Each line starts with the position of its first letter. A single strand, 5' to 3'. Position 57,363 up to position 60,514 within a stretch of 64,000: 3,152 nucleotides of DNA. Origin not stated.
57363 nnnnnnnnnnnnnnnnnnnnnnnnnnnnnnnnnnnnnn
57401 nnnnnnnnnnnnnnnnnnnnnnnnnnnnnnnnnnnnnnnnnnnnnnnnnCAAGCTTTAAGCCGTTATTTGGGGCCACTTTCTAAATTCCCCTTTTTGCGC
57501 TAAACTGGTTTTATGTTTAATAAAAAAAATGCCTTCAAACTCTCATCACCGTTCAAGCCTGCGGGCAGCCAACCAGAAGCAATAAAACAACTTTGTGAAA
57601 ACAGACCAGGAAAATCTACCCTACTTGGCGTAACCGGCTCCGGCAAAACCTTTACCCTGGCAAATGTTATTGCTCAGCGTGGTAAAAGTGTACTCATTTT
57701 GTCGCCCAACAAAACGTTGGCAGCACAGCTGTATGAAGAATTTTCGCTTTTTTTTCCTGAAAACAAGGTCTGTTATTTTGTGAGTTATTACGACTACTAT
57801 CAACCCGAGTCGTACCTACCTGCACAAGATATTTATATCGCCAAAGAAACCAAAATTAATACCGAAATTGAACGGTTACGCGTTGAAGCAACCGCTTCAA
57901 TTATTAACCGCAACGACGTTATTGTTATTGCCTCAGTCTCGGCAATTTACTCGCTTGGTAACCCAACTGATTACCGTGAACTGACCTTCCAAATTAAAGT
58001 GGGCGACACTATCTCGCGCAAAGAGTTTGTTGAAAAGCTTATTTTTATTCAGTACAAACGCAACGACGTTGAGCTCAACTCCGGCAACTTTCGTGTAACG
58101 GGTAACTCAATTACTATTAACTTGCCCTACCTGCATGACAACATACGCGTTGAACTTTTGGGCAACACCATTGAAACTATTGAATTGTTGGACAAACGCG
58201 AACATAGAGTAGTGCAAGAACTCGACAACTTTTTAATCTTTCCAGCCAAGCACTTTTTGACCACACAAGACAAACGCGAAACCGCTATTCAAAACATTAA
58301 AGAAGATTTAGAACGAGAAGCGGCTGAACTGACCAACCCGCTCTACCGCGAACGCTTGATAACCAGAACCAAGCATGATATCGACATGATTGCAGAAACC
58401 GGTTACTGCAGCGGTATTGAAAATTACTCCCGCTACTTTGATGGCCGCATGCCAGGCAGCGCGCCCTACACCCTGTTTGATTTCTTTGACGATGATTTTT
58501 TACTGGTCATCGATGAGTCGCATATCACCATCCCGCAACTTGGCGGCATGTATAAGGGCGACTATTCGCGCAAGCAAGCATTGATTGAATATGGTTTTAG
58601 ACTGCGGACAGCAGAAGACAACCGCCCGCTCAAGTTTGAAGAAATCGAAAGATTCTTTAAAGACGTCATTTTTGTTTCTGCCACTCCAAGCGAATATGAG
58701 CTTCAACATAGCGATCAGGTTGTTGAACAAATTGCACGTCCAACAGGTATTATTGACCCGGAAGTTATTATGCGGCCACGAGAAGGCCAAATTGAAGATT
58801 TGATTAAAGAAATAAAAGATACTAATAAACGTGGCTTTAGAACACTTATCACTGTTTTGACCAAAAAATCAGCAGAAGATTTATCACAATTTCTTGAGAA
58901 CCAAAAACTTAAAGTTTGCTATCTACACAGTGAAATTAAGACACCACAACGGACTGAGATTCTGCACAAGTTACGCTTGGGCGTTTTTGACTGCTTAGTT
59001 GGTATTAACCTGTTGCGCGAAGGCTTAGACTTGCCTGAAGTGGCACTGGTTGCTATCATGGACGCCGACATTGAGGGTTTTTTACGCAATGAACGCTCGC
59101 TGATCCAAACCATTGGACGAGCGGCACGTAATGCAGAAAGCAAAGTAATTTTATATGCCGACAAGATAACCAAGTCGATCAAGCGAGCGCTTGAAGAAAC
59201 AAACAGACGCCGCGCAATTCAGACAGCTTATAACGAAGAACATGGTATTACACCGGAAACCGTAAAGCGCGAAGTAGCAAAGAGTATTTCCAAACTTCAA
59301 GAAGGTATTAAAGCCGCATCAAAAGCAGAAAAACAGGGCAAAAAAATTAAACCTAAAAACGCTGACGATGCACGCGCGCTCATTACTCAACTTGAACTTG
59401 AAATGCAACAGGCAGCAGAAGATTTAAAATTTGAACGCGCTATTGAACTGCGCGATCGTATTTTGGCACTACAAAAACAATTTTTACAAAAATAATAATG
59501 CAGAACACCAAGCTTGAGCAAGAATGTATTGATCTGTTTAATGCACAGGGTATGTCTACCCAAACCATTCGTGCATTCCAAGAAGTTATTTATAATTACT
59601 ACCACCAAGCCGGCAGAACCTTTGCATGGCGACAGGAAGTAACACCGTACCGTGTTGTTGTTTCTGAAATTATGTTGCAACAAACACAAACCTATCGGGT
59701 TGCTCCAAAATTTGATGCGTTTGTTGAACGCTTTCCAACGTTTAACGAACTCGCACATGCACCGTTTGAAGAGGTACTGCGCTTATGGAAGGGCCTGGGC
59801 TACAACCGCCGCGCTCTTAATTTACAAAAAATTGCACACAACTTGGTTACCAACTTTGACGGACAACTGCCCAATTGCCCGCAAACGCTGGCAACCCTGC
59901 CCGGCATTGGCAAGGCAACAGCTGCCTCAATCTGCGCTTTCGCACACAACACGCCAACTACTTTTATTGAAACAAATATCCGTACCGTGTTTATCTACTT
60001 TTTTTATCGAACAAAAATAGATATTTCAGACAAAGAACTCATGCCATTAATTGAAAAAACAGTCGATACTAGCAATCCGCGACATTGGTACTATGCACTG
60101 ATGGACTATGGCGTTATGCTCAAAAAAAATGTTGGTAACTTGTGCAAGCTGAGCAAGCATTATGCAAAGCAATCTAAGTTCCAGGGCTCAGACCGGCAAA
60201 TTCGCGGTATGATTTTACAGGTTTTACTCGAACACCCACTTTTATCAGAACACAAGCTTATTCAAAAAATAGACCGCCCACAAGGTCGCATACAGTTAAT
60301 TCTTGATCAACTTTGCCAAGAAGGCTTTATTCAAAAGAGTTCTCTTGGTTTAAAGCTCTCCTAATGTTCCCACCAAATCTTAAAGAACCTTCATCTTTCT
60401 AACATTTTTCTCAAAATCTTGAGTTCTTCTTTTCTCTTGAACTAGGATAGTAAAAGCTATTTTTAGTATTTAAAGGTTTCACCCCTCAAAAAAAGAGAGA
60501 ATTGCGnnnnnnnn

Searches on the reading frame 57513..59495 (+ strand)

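Call 50: search_protein_families(library=pfam, proteins=[window:57513-59495:+], max_evalue=0.0001)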
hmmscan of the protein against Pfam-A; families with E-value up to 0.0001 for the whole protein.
window:57513-59495:+ (660 aa): 7 families
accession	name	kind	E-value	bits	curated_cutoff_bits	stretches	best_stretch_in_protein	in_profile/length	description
PF17757.6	UvrB_inter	-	7.3e-23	80.9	22.9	1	160-248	2-91/91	UvrB interaction domain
PF12344.14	UvrB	-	1.2e-22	79.9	27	1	547-588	1-42/43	Ultra-violet resistance protein B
PF00271.37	Helicase_C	-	1.3e-21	77.3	23.5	1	427-540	3-109/110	Helicase conserved C-terminal domain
PF04851.21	ResIII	-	3.3e-11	43.8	22.5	1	17-139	5-131/164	Type III restriction enzyme, res subunit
PF02151.25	UVR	-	1.5e-09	37.8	21.5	1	623-656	3-36/36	UvrB/uvrC motif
PF00270.35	DEAD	-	3e-09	37.3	26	1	20-118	4-108/167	DEAD/DEAH box helicase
PF13604.12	AAA_30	-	4e-06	27.1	27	1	19-78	5-67/191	AAA domain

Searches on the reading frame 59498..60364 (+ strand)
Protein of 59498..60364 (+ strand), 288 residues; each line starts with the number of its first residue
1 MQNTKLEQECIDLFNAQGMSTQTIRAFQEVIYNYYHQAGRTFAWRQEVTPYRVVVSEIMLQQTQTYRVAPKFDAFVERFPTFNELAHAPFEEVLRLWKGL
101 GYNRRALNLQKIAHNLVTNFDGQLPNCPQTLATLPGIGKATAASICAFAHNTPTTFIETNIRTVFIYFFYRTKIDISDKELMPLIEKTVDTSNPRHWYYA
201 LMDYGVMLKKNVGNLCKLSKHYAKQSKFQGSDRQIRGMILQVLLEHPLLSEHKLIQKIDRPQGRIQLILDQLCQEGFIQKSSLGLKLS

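Call 50: search_protein_families(library=pfam, proteins=[window:59498-60364:+], max_evalue=0.0001)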
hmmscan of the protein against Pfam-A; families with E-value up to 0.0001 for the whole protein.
window:59498-60364:+ (288 aa): 1 family
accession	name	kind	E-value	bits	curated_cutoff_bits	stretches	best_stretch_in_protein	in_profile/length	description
PF00730.31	HhH-GPD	-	2.7e-16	60.3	26.2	1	55-182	1-99/108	HhH-GPD superfamily base excision DNA repair protein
